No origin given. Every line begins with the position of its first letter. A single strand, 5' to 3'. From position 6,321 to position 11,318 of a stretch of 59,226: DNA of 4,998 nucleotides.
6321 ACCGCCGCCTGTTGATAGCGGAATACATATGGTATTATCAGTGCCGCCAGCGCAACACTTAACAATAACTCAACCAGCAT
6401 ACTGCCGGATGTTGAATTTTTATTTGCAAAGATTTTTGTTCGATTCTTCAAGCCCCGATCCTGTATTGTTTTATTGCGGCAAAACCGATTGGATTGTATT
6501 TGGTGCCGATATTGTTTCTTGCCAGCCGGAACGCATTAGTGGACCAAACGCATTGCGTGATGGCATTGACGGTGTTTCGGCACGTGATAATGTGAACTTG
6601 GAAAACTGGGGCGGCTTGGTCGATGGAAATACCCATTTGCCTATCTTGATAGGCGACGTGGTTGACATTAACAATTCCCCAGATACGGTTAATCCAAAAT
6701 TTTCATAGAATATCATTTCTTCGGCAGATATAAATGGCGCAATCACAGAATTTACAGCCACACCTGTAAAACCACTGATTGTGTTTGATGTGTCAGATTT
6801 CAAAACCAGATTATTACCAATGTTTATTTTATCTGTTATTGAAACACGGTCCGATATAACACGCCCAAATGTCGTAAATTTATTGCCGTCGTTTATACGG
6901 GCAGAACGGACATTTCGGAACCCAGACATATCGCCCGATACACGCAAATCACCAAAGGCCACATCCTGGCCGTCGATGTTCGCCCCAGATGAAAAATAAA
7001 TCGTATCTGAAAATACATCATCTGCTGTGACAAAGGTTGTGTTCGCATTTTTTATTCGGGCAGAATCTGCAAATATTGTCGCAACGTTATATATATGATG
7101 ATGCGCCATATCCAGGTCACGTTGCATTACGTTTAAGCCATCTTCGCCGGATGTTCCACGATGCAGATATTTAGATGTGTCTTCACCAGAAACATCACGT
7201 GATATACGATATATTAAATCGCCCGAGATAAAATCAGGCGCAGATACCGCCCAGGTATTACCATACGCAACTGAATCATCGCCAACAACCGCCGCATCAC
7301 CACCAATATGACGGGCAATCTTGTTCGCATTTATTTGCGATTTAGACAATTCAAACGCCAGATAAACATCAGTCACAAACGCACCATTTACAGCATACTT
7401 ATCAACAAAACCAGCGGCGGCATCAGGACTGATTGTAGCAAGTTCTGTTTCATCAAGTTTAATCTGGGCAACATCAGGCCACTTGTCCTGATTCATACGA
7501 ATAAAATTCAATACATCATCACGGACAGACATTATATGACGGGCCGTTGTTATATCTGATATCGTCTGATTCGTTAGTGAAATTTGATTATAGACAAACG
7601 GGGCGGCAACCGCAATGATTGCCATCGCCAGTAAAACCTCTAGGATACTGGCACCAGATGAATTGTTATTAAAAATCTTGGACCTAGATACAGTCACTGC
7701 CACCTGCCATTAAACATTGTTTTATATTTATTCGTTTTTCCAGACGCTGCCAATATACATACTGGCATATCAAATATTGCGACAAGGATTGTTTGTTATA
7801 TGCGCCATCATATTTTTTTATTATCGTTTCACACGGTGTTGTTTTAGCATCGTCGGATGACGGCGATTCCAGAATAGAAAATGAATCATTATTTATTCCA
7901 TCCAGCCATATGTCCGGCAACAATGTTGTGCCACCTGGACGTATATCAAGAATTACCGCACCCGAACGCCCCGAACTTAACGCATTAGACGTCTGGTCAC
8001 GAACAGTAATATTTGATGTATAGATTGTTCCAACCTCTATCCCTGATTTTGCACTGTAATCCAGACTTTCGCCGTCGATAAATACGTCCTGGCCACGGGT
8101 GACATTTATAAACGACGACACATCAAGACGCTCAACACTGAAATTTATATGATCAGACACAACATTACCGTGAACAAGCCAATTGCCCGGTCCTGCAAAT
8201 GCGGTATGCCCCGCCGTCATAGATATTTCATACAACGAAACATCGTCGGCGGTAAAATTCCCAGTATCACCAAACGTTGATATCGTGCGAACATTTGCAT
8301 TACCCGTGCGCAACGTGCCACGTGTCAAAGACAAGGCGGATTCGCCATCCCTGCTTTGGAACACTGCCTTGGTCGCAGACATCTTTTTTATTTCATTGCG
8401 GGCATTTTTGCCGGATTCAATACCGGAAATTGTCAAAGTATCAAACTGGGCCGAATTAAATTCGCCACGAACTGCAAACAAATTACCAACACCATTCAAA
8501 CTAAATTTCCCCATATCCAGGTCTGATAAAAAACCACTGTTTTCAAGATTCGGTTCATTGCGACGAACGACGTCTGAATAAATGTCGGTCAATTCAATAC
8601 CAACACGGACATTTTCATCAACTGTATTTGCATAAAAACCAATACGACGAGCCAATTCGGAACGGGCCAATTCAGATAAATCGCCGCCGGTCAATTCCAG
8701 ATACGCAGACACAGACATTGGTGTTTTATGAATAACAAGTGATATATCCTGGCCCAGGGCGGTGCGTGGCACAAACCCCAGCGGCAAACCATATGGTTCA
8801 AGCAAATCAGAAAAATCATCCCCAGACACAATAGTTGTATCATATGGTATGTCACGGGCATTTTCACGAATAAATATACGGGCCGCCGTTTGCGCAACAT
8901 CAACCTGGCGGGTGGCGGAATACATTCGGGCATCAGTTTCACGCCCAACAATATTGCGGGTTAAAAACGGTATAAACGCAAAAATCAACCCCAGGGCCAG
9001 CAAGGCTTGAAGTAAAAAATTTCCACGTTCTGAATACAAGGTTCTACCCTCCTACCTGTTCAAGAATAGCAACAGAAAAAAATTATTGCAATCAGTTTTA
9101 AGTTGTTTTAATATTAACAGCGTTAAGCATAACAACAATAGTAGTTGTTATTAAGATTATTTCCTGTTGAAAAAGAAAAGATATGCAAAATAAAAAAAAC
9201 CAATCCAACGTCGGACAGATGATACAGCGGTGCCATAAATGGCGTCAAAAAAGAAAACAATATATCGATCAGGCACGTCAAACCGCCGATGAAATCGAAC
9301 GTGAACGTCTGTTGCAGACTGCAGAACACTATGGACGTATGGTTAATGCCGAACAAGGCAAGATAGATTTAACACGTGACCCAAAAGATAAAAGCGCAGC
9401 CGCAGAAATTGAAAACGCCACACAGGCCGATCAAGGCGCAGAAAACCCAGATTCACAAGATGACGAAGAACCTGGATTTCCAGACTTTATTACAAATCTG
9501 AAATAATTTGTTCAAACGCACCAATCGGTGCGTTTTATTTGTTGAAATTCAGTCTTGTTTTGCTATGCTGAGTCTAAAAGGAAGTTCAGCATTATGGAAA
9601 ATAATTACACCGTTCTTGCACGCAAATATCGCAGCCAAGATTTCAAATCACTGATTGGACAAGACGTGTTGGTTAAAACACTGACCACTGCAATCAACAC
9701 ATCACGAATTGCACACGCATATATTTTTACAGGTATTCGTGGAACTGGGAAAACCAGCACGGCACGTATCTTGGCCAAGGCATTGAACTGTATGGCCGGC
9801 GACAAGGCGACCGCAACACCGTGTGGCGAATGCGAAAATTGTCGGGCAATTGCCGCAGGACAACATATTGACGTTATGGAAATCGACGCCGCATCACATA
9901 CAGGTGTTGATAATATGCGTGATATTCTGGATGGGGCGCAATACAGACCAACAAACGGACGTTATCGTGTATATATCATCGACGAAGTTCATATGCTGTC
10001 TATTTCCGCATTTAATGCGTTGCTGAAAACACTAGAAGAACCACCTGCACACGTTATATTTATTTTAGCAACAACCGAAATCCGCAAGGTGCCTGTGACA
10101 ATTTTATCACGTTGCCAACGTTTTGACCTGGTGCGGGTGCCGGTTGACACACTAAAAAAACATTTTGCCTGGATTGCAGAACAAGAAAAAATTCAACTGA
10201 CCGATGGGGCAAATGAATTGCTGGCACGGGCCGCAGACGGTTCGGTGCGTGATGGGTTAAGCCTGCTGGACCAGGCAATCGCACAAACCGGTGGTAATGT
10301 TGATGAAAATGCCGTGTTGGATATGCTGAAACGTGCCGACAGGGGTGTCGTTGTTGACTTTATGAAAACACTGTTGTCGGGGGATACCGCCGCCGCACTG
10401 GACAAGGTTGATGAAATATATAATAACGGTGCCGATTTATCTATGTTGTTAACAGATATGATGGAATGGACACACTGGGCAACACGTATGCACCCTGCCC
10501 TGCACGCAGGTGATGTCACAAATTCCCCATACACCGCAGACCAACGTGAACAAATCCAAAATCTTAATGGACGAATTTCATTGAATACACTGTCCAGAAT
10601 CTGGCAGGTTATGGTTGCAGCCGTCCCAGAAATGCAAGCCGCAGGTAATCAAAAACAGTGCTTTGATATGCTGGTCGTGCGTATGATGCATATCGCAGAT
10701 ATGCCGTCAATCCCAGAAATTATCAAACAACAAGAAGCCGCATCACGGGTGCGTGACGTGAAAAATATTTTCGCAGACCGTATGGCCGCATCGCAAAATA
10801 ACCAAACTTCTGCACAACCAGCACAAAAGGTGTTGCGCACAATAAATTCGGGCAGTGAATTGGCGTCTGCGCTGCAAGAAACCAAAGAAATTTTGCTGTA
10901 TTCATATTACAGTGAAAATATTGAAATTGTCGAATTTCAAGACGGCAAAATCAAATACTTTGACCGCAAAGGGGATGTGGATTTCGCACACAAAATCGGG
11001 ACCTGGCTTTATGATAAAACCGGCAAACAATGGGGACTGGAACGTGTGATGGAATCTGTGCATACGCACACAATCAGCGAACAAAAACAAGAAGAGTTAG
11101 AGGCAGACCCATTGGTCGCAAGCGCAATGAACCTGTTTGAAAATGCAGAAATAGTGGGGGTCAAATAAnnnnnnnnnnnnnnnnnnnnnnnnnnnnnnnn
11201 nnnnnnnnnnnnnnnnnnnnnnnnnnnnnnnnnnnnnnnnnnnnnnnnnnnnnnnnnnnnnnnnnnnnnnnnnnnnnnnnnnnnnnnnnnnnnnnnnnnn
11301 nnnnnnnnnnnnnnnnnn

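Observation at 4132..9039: Operon of three giant prepilin-like proteins with a shared N-terminal half and unrelated C-terminal halves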

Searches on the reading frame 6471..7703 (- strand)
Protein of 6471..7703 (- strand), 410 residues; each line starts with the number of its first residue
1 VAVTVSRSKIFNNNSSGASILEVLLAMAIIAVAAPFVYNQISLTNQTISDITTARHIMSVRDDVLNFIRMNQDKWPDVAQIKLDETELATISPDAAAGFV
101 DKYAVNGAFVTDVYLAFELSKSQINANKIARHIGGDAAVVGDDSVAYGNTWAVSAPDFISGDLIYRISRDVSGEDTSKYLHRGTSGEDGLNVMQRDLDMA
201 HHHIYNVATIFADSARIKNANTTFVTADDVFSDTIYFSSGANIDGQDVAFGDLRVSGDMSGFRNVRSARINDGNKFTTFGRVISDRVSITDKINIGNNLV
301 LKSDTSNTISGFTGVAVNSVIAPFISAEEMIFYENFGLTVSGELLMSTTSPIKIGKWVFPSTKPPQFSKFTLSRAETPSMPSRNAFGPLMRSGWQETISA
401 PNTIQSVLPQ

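Call 4: search_protein_families(library=pfam, proteins=[window:6471-7703:-], max_evalue=1)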
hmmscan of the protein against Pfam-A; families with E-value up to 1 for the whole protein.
window:6471-7703:- (410 aa): 2 families
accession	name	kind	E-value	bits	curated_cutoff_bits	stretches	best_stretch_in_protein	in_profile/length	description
PF07963.17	N_methyl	-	0.0074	16.3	21.2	1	13-34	2-23/27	Prokaryotic N-terminal methylation motif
PF19544.4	DUF6068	-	0.22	10.7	25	1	15-89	72-143/392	Family of unknown function (DUF6068)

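Call 5: search_protein_families(library=ncbifam, proteins=[window:6471-7703:-], max_evalue=1)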
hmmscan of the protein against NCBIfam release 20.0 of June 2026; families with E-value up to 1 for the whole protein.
window:6471-7703:- (410 aa): 2 families
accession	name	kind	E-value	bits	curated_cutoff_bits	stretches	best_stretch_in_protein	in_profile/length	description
TIGR01707.1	gspI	equivalog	0.007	16.8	44.35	1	17-71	1-55/101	type II secretion system minor pseudopilin GspI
TIGR02532.1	IV_pilin_GFxxxE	domain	0.11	12.4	16.3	1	20-34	6-20/24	prepilin-type N-terminal cleavage/methylation domain-containing protein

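Call 80: search_solved_structures(query=A3, max_evalue=10)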
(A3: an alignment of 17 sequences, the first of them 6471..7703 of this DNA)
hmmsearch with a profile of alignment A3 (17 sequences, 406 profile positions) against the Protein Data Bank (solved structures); distinct sequences matched with E-value up to 10: 1.
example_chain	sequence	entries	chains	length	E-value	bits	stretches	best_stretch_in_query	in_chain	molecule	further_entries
3eef_A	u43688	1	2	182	0.54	12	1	26-84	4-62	N-carbamoylsarcosine amidase related protein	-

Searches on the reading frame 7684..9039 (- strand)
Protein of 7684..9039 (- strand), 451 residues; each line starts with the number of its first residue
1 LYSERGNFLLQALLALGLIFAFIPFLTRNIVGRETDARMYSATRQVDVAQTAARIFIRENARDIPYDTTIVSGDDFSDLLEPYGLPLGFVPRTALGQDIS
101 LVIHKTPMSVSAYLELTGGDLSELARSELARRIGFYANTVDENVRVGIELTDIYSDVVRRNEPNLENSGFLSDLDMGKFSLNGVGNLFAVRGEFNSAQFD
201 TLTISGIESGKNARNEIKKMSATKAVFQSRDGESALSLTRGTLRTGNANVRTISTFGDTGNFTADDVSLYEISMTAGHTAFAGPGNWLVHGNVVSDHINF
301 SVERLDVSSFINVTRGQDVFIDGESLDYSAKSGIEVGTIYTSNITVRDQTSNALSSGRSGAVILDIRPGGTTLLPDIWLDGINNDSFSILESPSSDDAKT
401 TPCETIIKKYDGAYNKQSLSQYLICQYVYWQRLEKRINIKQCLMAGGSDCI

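Call 4: search_protein_families(library=pfam, proteins=[window:7684-9039:-], max_evalue=1)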
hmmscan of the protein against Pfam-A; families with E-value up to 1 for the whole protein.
window:7684-9039:- (451 aa): 0 families

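Call 5: search_protein_families(library=ncbifam, proteins=[window:7684-9039:-], max_evalue=1)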
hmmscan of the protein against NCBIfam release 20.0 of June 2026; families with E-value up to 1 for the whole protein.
window:7684-9039:- (451 aa): 2 families
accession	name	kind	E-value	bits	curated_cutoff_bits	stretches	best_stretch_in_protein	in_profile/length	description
NF040741.1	ornith_OrtB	equivalog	0.037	12.5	550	1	192-286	192-291/464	2-amino-4-oxopentanoate thiolase subunit OrtB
NF041620.1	MXAN_5187_fam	hypoth_equivalog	0.059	13.1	200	1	7-56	3-55/601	MXAN_5187 family protein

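Call 70: predict_structure(alignment_id=A8)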
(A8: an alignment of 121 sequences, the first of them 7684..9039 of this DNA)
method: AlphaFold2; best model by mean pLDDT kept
length: 451 residues; sequences in the alignment: 121
mean_pLDDT: 60.8   pTM: 0.36
mean pLDDT of the five models: 60.8, 58.3, 58.3, 53.6, 52.0
residues with pLDDT >= 90: 31; 70-90: 178; 50-70: 21; < 50: 221
segments of 3 or more residues with pLDDT < 50: 1-3, 153-193, 195-322, 324-372
pLDDT, mean of each block of 10 residues (from residue 1): 57 81 75 74 85 84 86 90 85 91 88 91 81 77 85 38 35 35 41 46 43 38 29 31 37 33 45 38 40 40 38 35 40 41 43 42 41 66 87 82 87 83 88 86 76 56
secondary structure, 60 per line:
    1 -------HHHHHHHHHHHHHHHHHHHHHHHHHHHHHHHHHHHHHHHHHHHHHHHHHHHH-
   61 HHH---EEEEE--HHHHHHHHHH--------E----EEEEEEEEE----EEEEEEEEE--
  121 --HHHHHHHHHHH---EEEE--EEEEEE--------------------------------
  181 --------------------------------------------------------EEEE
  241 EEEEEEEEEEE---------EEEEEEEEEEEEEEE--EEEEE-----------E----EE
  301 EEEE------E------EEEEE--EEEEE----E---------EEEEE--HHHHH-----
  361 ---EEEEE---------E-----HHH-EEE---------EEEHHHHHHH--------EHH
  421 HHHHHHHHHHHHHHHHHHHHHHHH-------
elements in order: H8-59 E67-71 H74-83 E97-105 E110-118 H123-133 E137-140 E143-148 E237-251 E261-275 E278-282 E299-304 E318-322 E325-329 E344-348 H351-355 E364-368 E388-390 E400-402 H403-409 H419-444

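Call 76: fold_search(model_id=the predicted structure, library=pdb)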
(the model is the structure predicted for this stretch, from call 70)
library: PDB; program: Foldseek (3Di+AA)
matches with E <= 10: 146; with E <= 0.001: 0
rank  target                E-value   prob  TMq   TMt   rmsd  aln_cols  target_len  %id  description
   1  3kk8                  1.6e+00  0.16  0.12  0.17   5.1        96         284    9  CaMKII Substrate Complex A (released 2010-02-09)
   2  4ynz_A                1.6e+00  0.08  0.08  0.11   9.8        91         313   14  Structure of the N-terminal domain of SAD (released 2015-12-16)
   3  5w7t_A                1.9e+00  0.09  0.09  0.14   5.7        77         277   12  STRUCTURE OF PHOSPHORYLATED WNK1 (released 2018-06-20)
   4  3k8g_B                2.0e+00  0.12  0.12  0.19   8.0       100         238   12  Structure of crystal form I of TP0453 (released 2010-10-27)
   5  7juw_C                2.1e+00  0.14  0.12  0.16   7.6       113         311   16  Crystal Structure of KSR1:MEK1 in complex with AMP-PNP (released 2020-09-30)
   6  1w8x_N                2.1e+00  0.06  0.07  0.19  10.9        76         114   10  Structural analysis of PRD1 (released 2004-11-11)
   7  6kac_O                2.1e+00  0.04  0.05  0.09  13.5        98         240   14  Cryo-EM structure of the C2S2-type PSII-LHCII supercomplex from Chlamydomonas reihardtii (released 2019-10-23)
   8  2bdw_B                2.4e+00  0.13  0.10  0.13   5.0        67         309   13  Crystal Structure of the Auto-Inhibited Kinase Domain of Calcium/Calmodulin Activated Kinase II (released 2005-12-13)
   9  2bdw_A                2.5e+00  0.09  0.09  0.12   5.2        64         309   12  Crystal Structure of the Auto-Inhibited Kinase Domain of Calcium/Calmodulin Activated Kinase II (released 2005-12-13)
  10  5nxh_A                2.5e+00  0.01  0.07  0.06  27.1       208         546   14  Crystal structure of the carboxy-terminal region of the bacteriophage T4 proximal long tail fibre protein gp34, residu (released 2017-07-12)
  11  3kk9                  2.7e+00  0.12  0.11  0.17   5.0        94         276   13  CaMKII Substrate Complex B (released 2010-02-09)
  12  5fg8_A                2.7e+00  0.08  0.11  0.16   5.9        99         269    8  Drosophila CaMKII-wt in complex with a fragment of the Eag potassium channel and Mg2+/ADP (released 2016-12-28)
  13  3gvj_A                2.7e+00  0.01  0.06  0.05  23.4       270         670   12  Crystal structure of an endo-neuraminidaseNF mutant (released 2010-03-02)
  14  2dkq_MODEL_1_A        3.0e+00  0.07  0.08  0.18  12.5        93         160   10  Solution structure of the PTB domain of KIAA1075 protein from human (released 2006-10-13)
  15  2wtk_E                3.2e+00  0.13  0.09  0.13   4.6        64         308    9  Structure of the heterotrimeric LKB1-STRADalpha-MO25alpha complex (released 2009-12-15)
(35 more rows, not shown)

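Call 79: search_solved_structures(query=A8, max_evalue=10)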
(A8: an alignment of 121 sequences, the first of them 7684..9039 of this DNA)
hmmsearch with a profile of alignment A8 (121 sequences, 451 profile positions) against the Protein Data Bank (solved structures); distinct sequences matched with E-value up to 10: 2.
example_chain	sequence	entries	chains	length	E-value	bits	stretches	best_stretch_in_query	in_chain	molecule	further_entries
4ga5_B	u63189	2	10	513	0.35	12.8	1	147-189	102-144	Putative thymidine phosphorylase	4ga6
4ga4_A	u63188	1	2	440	0.41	12.5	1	147-189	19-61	Putative thymidine phosphorylase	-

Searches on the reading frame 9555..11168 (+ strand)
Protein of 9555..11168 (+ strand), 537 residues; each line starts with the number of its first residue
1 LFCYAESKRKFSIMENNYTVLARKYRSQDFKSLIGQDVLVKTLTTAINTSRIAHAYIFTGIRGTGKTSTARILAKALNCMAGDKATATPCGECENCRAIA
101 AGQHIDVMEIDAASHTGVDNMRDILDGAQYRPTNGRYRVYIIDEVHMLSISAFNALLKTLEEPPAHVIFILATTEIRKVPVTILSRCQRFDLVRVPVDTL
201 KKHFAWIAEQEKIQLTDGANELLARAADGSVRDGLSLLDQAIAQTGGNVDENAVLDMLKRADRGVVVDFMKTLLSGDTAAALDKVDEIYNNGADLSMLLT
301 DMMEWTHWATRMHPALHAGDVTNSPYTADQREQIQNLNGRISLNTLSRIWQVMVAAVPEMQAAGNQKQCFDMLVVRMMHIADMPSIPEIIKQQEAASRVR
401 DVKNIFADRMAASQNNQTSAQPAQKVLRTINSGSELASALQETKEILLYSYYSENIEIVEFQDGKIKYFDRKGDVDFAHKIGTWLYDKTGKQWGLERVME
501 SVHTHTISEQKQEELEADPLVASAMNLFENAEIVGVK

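Call 6: search_protein_families(library=pfam, proteins=[window:9555-11168:+], max_evalue=0.001)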
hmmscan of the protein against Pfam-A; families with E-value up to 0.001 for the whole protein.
window:9555-11168:+ (537 aa): 12 families
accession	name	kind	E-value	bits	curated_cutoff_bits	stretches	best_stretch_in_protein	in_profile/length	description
PF13177.12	DNA_pol3_delta2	-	6.9e-44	150.1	27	1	36-193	2-158/161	DNA polymerase III, delta subunit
PF12169.13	DNA_pol3_gamma3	-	5.9e-31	107.6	24.4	1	249-392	1-142/143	DNA polymerase III subunits gamma and tau domain III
PF22608.2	DNAX_ATPase_lid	-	6.8e-17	61.4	27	1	201-247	3-49/49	DNA polymerase III clamp loader subunit, ATPase lid domain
PF00004.35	AAA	-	1e-11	45.8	21.2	1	57-190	2-126/131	ATPase family associated with various cellular activities (AAA)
PF12362.13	DUF3646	-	4.1e-11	43.6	30.2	1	433-536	4-114/114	DNA polymerase III gamma and tau subunits C terminal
PF13604.12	AAA_30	-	2.1e-06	28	27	1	55-170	20-122/191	AAA domain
PF13401.12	AAA_22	-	1e-05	26.3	27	1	56-177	8-127/130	AAA domain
PF13245.12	AAA_19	-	5.5e-05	23.8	25.1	1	46-170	4-123/134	AAA domain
PF06068.19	TIP49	-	0.00016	21.4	23.8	0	139-174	277-311/347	TIP49 P-loop domain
PF07728.20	AAA_5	-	0.00023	21.6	22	0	57-166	3-96/139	AAA domain (dynein-related subfamily)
PF16193.11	AAA_assoc_2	-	0.00098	19.8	34.3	0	210-254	2-51/81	AAA C-terminal domain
PF05496.18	RuvB_N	-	0.00098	19.3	27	0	26-90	2-68/159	Holliday junction DNA helicase RuvB P-loop domain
